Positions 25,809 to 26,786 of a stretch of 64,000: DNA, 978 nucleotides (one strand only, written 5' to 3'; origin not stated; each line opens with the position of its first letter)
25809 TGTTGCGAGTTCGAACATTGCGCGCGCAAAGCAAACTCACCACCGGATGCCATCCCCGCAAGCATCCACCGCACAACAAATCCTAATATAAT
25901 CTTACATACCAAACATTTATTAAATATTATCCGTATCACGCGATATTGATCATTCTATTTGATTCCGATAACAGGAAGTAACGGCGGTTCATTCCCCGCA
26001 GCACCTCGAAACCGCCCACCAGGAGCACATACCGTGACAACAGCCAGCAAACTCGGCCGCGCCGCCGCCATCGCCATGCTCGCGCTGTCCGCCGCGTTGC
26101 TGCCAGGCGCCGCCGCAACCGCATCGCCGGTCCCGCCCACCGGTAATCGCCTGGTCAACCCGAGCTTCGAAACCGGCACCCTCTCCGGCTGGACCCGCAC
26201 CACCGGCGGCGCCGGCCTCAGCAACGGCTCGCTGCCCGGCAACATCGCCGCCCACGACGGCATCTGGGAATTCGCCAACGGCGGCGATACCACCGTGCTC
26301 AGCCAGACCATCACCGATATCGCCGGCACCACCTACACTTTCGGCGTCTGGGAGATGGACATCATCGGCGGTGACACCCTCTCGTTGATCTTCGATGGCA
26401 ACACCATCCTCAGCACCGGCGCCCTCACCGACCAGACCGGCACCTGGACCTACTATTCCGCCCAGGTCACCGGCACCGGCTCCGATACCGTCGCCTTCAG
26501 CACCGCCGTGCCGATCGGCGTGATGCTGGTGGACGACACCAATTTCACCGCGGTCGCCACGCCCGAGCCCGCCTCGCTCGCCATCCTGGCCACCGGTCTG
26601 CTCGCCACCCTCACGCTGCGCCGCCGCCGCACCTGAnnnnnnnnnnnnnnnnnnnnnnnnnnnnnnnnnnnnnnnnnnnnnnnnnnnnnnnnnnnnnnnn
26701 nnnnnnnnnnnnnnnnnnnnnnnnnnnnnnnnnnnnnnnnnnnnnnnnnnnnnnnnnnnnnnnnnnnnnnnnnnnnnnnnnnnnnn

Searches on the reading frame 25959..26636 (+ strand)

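Call 9: search_protein_families(library=pfam, proteins=[window:25959-26636:+])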
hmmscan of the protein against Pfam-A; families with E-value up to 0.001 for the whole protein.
window:25959-26636:+ (225 aa): 1 family
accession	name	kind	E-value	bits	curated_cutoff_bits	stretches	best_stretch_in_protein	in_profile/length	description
PF07589.16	PEP-CTERM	-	6.6e-05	23.3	20.7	1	200-223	1-24/24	PEP-CTERM motif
